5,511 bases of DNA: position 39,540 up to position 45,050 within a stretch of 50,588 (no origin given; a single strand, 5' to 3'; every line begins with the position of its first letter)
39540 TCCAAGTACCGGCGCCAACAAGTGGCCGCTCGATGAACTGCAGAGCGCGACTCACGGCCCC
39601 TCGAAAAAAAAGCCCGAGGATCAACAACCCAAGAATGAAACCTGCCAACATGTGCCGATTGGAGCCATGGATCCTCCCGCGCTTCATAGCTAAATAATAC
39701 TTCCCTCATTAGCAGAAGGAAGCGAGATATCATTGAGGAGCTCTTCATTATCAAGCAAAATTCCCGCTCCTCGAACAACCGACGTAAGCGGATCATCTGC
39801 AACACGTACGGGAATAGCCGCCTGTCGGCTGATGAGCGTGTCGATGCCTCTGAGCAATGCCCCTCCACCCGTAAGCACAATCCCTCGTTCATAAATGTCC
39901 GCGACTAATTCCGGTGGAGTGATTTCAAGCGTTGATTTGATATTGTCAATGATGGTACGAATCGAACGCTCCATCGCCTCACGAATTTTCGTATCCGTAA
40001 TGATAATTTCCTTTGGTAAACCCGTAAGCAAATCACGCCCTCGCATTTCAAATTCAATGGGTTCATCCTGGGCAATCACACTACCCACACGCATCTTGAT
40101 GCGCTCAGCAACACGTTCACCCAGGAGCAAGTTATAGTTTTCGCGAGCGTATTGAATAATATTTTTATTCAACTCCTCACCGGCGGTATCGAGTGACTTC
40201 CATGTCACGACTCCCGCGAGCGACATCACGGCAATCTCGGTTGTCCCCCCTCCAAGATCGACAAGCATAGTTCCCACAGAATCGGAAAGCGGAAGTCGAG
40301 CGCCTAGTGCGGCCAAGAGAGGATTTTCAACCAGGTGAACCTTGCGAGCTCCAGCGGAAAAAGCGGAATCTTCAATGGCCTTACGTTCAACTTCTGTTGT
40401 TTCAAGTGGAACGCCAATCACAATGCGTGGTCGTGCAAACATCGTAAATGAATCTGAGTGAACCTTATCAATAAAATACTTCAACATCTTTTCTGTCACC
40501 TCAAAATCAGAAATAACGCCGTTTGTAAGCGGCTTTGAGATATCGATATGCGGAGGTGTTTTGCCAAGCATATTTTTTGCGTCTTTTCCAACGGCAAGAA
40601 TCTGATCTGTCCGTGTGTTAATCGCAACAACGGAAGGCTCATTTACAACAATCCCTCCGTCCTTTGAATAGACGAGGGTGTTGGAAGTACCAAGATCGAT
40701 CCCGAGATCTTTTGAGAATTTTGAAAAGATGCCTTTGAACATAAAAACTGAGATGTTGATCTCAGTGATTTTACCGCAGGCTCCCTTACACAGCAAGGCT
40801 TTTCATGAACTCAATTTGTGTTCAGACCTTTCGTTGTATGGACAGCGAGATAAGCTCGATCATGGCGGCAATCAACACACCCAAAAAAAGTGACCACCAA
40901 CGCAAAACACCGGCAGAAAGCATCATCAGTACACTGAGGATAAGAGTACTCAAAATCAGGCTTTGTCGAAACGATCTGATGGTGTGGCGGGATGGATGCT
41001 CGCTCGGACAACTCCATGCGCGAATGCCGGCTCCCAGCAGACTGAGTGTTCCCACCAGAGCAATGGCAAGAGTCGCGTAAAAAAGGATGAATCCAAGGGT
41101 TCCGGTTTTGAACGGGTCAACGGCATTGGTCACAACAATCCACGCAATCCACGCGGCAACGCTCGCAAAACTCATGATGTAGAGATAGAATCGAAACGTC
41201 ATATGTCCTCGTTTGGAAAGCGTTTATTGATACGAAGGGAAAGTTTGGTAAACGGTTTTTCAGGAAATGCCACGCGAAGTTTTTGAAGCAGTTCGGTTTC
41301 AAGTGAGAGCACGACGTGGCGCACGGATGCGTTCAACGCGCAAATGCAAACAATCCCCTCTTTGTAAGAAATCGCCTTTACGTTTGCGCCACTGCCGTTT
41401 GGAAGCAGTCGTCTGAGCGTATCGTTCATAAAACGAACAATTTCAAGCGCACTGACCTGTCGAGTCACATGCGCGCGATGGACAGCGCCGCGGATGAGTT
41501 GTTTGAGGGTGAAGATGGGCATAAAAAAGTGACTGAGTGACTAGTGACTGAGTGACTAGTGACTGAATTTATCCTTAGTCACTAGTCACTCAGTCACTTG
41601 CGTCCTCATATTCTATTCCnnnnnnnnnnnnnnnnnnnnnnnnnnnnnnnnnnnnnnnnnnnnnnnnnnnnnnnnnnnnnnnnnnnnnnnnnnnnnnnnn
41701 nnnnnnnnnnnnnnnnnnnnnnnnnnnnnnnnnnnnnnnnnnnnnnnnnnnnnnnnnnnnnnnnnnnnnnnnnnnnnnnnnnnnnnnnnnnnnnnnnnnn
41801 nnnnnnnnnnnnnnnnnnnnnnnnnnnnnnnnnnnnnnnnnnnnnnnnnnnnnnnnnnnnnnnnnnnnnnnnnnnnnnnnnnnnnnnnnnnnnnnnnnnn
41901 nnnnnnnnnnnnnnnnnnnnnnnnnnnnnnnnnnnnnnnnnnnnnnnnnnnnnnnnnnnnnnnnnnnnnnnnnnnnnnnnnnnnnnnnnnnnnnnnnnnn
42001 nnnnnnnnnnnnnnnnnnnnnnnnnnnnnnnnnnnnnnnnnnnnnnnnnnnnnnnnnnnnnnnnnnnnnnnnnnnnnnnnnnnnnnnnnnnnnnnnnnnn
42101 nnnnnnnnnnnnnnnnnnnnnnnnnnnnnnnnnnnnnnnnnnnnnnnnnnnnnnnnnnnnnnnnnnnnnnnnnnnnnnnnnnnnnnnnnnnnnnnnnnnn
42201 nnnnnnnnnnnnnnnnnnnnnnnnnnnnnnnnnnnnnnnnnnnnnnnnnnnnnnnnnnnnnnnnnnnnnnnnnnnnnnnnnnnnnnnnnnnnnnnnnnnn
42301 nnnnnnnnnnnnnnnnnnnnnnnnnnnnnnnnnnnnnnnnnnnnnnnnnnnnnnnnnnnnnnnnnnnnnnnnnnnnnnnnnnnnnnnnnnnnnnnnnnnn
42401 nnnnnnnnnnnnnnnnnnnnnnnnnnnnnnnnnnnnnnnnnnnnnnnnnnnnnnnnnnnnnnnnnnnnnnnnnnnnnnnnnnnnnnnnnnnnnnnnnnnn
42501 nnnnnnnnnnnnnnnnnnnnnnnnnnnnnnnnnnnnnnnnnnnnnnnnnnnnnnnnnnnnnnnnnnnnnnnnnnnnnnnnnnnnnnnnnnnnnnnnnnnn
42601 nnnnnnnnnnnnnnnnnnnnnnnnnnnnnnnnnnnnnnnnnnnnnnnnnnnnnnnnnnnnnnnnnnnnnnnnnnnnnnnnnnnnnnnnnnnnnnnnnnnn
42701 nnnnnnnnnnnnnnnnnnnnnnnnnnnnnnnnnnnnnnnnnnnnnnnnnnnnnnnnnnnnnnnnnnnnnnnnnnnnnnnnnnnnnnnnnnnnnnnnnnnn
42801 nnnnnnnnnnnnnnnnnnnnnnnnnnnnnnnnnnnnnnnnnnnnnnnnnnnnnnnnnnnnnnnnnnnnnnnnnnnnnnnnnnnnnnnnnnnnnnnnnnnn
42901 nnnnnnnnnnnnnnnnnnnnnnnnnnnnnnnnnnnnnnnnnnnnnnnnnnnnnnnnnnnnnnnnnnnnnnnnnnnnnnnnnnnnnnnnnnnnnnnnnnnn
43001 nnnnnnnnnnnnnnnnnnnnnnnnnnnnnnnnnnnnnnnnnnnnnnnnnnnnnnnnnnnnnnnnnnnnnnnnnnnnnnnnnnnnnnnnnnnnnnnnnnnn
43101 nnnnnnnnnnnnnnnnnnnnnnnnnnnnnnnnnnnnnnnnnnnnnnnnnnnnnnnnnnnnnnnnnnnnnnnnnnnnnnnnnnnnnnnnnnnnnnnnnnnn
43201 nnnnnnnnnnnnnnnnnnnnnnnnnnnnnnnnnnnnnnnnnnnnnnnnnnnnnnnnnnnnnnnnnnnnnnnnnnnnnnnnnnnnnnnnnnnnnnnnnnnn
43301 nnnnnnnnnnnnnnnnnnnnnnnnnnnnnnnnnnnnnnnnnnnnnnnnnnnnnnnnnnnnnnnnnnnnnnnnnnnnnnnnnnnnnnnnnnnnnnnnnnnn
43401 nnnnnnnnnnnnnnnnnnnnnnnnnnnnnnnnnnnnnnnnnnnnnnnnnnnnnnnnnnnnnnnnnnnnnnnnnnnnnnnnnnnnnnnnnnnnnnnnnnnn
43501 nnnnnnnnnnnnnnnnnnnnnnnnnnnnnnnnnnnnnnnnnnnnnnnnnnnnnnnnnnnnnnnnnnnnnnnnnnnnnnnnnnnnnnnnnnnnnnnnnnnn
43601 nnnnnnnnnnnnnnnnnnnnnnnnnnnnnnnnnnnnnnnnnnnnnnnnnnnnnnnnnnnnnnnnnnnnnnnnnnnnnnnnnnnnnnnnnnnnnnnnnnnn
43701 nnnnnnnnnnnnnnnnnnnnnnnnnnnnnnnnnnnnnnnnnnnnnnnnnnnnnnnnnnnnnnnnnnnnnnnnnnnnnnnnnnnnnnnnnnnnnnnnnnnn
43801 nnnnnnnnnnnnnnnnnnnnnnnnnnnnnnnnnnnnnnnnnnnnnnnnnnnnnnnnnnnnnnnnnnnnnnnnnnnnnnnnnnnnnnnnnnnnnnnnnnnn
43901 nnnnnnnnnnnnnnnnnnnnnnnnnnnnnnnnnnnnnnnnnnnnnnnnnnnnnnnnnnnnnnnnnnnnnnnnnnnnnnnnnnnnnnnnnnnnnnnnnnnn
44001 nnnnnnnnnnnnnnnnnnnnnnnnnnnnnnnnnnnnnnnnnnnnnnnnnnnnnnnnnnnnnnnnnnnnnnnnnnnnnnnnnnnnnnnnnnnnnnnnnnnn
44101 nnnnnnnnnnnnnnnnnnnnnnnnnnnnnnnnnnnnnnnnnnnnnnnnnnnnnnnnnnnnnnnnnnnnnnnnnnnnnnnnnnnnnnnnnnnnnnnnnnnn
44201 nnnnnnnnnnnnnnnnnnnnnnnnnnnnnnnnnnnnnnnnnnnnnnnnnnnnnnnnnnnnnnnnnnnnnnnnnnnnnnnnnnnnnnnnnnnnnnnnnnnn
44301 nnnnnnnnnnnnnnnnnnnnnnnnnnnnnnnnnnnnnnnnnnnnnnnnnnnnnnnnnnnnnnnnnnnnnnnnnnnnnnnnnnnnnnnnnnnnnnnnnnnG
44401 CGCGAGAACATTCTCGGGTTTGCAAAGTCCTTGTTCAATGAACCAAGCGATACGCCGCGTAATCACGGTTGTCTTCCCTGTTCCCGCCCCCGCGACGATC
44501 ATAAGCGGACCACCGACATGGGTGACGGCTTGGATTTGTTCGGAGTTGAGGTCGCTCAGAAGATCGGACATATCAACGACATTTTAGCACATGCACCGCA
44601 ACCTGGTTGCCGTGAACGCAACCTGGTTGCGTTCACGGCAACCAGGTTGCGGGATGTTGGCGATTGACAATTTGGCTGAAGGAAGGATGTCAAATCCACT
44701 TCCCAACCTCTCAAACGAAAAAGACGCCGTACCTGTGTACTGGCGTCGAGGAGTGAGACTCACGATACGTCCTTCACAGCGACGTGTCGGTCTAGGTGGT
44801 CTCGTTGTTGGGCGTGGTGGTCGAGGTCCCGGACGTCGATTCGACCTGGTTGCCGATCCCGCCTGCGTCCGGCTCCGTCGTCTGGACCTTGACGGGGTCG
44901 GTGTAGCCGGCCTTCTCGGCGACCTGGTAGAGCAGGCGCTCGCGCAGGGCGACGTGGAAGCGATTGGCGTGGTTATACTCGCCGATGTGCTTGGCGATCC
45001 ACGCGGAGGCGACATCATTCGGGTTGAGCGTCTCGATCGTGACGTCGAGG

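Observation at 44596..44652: Perfect 57-nt palindrome made of three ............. sites at 20-bp spacing, over the helicase promoter and next to the island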

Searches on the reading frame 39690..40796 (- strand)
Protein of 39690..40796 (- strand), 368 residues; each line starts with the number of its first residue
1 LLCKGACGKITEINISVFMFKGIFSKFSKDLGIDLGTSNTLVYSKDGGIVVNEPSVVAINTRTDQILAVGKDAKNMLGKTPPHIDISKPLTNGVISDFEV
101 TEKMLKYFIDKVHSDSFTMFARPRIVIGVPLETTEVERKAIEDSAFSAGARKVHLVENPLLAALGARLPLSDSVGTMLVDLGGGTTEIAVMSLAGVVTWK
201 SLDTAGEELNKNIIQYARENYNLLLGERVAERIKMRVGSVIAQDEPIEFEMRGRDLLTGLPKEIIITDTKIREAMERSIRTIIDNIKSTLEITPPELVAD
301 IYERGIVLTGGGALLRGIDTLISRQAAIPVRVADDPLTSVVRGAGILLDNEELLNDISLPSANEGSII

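Call 7: search_protein_families(library=pfam, proteins=[window:39690-40796:-])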
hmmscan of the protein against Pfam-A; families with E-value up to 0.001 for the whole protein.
window:39690-40796:- (368 aa): 5 families
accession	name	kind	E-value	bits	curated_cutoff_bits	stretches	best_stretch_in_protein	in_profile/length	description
PF06723.19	MreB_Mbl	-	5e-132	440.1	27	1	28-353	1-324/327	MreB/Mbl protein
PF00022.25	Actin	-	7.6e-10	38.4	27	1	33-219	9-189/410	Actin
PF14450.12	FtsA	-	2e-08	35.1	31.8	1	177-335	1-112/127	Cell division protein FtsA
PF25216.1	Volactin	-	2.4e-07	31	35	0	271-344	239-317/321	Volactin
PF00012.26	HSP70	-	3.6e-07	29.2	20.6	1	124-221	135-238/599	Hsp70 protein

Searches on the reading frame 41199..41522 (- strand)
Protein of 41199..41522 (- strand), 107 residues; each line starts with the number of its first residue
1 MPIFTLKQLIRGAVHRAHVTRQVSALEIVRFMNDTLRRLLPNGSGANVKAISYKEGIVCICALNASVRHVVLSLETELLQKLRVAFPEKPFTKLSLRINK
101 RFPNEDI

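Call 7: search_protein_families(library=pfam, proteins=[window:41199-41522:-])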
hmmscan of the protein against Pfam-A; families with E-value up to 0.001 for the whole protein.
window:41199-41522:- (107 aa): 0 families

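Call 13: search_protein_families(library=ncbifam, proteins=[window:41199-41522:-], max_evalue=0.01)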
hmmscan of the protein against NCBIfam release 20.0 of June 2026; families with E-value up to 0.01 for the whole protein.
window:41199-41522:- (107 aa): 0 families

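Call 37: find_encoding_contigs(protein=window:41199-41522:-, flank=10000, max_places=10)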
Protein window:41199-41522:- (107 aa): 2 contigs read that carry it; 2 places shown.
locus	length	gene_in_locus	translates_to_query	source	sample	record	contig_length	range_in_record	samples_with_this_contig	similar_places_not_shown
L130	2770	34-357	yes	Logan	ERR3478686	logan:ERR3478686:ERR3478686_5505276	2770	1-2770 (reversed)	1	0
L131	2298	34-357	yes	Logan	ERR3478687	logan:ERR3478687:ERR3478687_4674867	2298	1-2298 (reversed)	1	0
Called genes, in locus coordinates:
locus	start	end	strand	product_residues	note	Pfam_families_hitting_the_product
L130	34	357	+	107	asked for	-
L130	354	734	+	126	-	-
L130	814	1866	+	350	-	PF00022:Actin (weak), PF06723:MreB_Mbl, PF25216:Volactin (faint), PF00012:HSP70 (weak), PF14450:FtsA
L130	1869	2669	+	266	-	PF04085:MreC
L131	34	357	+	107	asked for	-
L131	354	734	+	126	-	-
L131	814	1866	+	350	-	PF00022:Actin (weak), PF06723:MreB_Mbl, PF25216:Volactin (faint), PF00012:HSP70 (weak), PF14450:FtsA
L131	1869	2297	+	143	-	?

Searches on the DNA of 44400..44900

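Call 64: search_rna_families(source=window, start=44400, end=44900, threshold=evalue, max_evalue=1)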
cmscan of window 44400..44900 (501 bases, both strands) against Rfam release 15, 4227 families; matches with E-value up to 1: 5.
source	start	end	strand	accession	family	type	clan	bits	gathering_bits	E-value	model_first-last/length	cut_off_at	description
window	44591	44752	+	RF02901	AaHKsRNA41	Gene; sRNA;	-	28.5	97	0.00011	1-187/187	no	Aggregatibacter sRNA 41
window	44596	44652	+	RF03633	mir-5882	Gene; miRNA;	-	28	95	0.0044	11-67/77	no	mir-5882 microRNA precursor family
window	44583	44665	+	RF01033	mir-767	Gene; miRNA;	-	27.3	90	0.0022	1-86/86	no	mir-767 microRNA precursor family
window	44606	44642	-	RF04242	mir-5595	Gene; miRNA;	-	23.6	100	0.031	1-72/72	no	mir-5595 microRNA precursor family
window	44602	44646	+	RF03443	mir-2131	Gene; miRNA;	-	19.6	92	0.41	1-89/89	no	mir-2131 microRNA precursor family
